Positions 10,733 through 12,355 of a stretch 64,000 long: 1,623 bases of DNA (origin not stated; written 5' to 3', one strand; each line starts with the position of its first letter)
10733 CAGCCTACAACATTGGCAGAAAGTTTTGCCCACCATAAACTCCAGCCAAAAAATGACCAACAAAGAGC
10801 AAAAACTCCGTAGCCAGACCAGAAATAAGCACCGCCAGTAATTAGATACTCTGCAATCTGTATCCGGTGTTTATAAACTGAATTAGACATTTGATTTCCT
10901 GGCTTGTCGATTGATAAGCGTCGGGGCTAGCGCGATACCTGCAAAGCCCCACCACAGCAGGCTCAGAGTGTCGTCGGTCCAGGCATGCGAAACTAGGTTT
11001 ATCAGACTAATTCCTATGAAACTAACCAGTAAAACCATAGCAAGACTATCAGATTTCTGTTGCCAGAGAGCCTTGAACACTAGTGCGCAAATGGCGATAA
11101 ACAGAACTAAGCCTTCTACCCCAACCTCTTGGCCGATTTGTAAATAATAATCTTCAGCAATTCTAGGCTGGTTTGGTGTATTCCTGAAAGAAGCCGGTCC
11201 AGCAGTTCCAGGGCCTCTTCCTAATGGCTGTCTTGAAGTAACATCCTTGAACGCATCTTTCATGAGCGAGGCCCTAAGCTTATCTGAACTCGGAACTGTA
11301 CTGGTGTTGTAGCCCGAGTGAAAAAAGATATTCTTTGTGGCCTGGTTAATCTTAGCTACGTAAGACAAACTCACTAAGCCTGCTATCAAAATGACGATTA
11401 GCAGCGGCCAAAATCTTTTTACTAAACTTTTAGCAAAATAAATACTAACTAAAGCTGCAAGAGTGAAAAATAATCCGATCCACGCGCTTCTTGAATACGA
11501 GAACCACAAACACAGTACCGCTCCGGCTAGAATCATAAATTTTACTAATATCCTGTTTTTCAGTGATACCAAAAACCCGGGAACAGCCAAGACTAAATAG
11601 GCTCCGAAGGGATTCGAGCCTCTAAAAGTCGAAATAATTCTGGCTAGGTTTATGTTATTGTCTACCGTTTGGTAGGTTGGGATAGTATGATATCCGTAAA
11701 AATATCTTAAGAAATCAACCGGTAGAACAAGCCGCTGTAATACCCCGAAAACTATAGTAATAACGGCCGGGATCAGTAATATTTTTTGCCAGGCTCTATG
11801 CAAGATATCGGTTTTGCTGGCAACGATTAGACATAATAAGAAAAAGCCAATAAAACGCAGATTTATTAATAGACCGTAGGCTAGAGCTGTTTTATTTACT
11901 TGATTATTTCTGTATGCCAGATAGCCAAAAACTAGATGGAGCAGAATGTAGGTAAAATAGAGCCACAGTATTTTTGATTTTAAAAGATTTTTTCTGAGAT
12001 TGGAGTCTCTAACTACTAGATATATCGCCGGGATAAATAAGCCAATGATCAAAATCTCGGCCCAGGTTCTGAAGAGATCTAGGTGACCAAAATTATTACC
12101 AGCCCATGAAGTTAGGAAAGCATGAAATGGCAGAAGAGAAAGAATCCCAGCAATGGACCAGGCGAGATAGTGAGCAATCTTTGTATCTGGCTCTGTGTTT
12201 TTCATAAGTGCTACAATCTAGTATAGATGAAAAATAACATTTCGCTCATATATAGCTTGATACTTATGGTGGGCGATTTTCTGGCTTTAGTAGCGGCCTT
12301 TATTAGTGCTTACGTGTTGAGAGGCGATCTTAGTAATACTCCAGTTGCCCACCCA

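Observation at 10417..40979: A ~30-kb glycan locus with the logic of an ABC-transporter-dependent, terminally methylated protein/S-layer glycosylation pathway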

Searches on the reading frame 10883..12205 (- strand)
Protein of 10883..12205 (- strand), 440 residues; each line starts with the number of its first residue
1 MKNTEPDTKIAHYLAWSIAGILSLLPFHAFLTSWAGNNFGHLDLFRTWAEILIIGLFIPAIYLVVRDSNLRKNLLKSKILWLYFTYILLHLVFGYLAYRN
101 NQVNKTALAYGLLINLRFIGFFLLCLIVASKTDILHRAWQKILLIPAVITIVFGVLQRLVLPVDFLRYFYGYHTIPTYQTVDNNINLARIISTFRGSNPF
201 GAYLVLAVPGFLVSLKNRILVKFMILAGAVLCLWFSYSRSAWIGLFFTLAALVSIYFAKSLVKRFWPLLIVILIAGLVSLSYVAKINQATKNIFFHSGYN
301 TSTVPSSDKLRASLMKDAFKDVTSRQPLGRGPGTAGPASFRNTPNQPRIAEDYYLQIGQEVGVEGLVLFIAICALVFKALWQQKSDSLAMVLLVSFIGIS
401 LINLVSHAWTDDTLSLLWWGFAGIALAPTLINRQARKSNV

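Call 3: search_protein_families(library=pfam, proteins=[window:10883-12205:-], max_evalue=0.01)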
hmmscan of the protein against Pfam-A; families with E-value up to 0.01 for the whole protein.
window:10883-12205:- (440 aa): 1 family
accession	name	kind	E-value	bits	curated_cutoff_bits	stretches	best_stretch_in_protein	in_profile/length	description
PF04932.20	Wzy_C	-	1.9e-13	50.9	31.7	1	226-370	3-149/149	O-Antigen ligase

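Call 22: search_protein_families(library=ncbifam, proteins=[window:10883-12205:-], max_evalue=0.001)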
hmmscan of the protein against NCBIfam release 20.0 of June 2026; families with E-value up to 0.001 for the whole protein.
window:10883-12205:- (440 aa): 0 families

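Call 47: search_solved_structures(query=window:10886-12205:-, max_evalue=10, show_alignments=2)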
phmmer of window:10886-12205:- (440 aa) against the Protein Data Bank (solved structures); distinct sequences matched with E-value up to 10: 4.
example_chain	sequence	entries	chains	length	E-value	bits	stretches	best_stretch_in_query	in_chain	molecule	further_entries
5h64_B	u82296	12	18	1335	1.4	11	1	279-347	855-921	Regulatory-associated protein of mTOR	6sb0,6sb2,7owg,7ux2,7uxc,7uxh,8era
6bcu_W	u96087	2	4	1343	1.5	11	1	279-347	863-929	Regulatory-associated protein of mTOR,Regulatory-associated protein of mTOR | Regulatory-associated protein of mTOR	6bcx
6u62_A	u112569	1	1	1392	1.5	11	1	279-347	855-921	Regulatory-associated protein of mTOR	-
9f42_E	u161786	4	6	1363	1.5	10.9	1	279-347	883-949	Regulatory-associated protein of mTOR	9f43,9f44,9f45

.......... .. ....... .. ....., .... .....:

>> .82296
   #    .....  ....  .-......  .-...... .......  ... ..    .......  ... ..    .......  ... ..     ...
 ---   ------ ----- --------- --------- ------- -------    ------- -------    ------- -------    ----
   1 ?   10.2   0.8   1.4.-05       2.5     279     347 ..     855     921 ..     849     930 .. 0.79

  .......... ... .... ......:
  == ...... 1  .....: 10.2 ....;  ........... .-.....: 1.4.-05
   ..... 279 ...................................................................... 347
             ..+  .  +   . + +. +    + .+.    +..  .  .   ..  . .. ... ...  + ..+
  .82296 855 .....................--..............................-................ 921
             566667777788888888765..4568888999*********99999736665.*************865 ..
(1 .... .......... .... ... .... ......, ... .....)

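Call 95: search_protein_representatives(protein=window:10886-12205:-)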
Query: 440 residues. Proteins with E-value up to 0.001 (for the whole library): 1135; up to 1e-10: 667; up to 1e-30: 378. The best 150 are listed.
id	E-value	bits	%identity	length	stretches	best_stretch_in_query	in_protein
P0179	2.8e-123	428.6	51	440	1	2-433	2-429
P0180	3.6e-105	368.9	47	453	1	10-439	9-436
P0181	1.6e-103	363.5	45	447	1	9-438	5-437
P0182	2.1e-101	356.5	47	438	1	9-427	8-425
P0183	5.5e-101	355.1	44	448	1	5-433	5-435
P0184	1.4e-98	347.2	43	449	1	2-437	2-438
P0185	5.2e-97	342.0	44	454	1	11-435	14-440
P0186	2.0e-95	336.8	43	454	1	8-429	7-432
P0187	4.7e-95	335.6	46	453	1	9-431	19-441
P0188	5.0e-95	335.5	42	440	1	8-436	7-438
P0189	8.4e-95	334.7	43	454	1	10-432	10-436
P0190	1.2e-93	330.9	43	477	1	19-439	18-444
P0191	5.2e-93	328.9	46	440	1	14-435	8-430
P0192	3.1e-90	319.7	42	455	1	12-428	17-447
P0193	4.5e-90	319.2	43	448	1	1-436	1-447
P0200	1.0e-87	311.4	40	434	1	4-437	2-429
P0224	1.1e-70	255.3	38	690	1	21-431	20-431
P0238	2.1e-65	237.9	38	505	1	13-427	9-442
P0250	5.1e-62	226.7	33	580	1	11-427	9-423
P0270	9.4e-60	219.2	35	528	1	9-438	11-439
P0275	3.7e-58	214.0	36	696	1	13-429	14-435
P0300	1.1e-53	199.3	34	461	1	7-432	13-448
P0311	6.3e-52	193.5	35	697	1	18-428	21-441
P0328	4.7e-50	187.3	36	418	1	13-425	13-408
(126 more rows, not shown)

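Call 96: list_cluster_members(proteins=[P0179, P0180, P0183, P0190, P0200, P0224, P0250, P0275, P0300, P0328])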
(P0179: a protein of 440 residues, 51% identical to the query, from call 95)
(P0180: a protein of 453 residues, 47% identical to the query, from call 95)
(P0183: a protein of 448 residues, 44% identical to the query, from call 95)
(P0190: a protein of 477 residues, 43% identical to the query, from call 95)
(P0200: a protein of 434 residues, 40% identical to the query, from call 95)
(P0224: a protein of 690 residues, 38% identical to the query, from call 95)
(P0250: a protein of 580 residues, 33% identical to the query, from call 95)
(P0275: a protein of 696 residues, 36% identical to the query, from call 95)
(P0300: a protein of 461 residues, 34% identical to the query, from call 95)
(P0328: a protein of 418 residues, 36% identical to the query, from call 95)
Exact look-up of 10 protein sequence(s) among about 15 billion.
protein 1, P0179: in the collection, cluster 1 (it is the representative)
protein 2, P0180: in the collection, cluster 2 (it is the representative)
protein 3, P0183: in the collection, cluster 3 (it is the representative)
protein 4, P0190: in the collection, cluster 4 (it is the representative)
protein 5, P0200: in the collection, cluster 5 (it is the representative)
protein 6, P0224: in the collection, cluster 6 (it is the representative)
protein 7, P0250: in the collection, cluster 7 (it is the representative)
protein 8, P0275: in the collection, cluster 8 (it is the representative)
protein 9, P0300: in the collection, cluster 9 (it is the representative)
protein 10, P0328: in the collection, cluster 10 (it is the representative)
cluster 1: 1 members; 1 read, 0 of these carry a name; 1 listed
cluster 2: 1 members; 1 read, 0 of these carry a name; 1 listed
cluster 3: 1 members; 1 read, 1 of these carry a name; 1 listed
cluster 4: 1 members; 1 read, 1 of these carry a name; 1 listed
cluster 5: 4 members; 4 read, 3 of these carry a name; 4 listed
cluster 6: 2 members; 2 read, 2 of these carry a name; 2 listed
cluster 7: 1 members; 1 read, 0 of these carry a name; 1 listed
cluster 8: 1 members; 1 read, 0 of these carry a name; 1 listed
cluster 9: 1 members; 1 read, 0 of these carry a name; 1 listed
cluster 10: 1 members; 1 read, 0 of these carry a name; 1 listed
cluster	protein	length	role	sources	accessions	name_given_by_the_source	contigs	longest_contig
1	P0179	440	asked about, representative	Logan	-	-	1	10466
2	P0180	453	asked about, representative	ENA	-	-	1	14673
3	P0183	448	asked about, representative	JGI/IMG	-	hypothetical protein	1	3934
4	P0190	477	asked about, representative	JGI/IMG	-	hypothetical protein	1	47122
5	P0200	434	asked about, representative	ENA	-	-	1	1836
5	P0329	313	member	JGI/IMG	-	hypothetical protein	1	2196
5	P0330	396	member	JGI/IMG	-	hypothetical protein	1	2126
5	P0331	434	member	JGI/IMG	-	hypothetical protein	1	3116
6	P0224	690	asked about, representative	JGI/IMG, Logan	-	2-polyprenyl-6-hydroxyphenyl methylase/3-demethylubiquinone-9 3-methyltransferase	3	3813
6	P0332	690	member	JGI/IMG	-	2-polyprenyl-6-hydroxyphenyl methylase/3-demethylubiquinone-9 3-methyltransferase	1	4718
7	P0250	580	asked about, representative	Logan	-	-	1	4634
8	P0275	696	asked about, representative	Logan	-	-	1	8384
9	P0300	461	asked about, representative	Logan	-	-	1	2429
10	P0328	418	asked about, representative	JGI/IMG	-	-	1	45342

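Call 99: search_protein_families(library=pfam, proteins=[P0224, P0275, P0311, P0250, P0270, P0238], max_evalue=0.001)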
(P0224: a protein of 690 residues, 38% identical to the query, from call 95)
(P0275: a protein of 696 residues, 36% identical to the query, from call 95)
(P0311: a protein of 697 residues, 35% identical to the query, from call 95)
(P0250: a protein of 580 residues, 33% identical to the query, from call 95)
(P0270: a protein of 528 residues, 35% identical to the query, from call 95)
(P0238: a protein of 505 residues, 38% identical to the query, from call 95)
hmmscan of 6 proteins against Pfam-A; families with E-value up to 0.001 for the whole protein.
P0224 (690 aa): 6 families
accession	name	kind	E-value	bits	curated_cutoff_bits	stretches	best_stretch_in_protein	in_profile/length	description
PF04932.20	Wzy_C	-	2.6e-18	66.7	31.7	1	230-370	3-149/149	O-Antigen ligase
PF13489.12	Methyltransf_23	-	3e-10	40.5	27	1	466-587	8-122/164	Methyltransferase domain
PF08241.18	Methyltransf_11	-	1.9e-07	32.1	21.2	1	488-580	3-94/95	Methyltransferase domain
PF13649.12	Methyltransf_25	-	2.5e-06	28.5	27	1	486-577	2-97/97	Methyltransferase domain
PF13847.12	Methyltransf_31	-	4.1e-05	23.7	27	1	480-581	2-109/145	Methyltransferase domain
PF08242.18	Methyltransf_12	-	0.00012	23.1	30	1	502-579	15-98/98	Methyltransferase domain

P0275 (696 aa): 5 families
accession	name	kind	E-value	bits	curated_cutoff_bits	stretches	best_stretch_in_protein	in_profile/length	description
PF04932.20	Wzy_C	-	2.9e-12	47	31.7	1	233-376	2-149/149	O-Antigen ligase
PF13489.12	Methyltransf_23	-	1.8e-10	41.2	27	1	475-649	11-162/164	Methyltransferase domain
PF08241.18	Methyltransf_11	-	2.8e-08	34.7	21.2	1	493-587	2-95/95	Methyltransferase domain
PF08242.18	Methyltransf_12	-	2e-05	25.7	30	1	501-585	10-98/98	Methyltransferase domain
PF13649.12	Methyltransf_25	-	7.9e-05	23.7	27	1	492-583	2-97/97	Methyltransferase domain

P0311 (697 aa): 6 families
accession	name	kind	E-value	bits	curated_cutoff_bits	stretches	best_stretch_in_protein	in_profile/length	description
PF04932.20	Wzy_C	-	4.5e-20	72.4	31.7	1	235-381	4-149/149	O-Antigen ligase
PF13489.12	Methyltransf_23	-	5.9e-10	39.6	27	1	477-652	10-163/164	Methyltransferase domain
PF08241.18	Methyltransf_11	-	1.6e-08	35.5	21.2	1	507-589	11-95/95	Methyltransferase domain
PF08242.18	Methyltransf_12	-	0.00015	22.9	30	1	509-586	15-97/98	Methyltransferase domain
PF13847.12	Methyltransf_31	-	0.0002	21.5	27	1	489-598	2-119/145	Methyltransferase domain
PF13649.12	Methyltransf_25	-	0.00038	21.5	27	1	507-585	13-97/97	Methyltransferase domain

P0250 (580 aa): 2 families
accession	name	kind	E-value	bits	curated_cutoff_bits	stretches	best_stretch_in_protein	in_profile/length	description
PF04138.20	GtrA_DPMS_TM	-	1.1e-12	48.6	26.1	1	462-577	2-117/117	GtrA/DPMS, transmembrane domain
PF04932.20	Wzy_C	-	3.1e-12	46.9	31.7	1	225-367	3-149/149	O-Antigen ligase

P0270 (528 aa): 1 family
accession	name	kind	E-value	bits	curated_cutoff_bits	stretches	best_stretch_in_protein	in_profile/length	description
PF04932.20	Wzy_C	-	2.1e-16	60.5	31.7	1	232-372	4-149/149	O-Antigen ligase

P0238 (505 aa): 1 family
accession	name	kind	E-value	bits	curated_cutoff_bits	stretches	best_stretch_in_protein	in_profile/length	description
PF04932.20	Wzy_C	-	1.4e-18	67.6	31.7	1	243-385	4-149/149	O-Antigen ligase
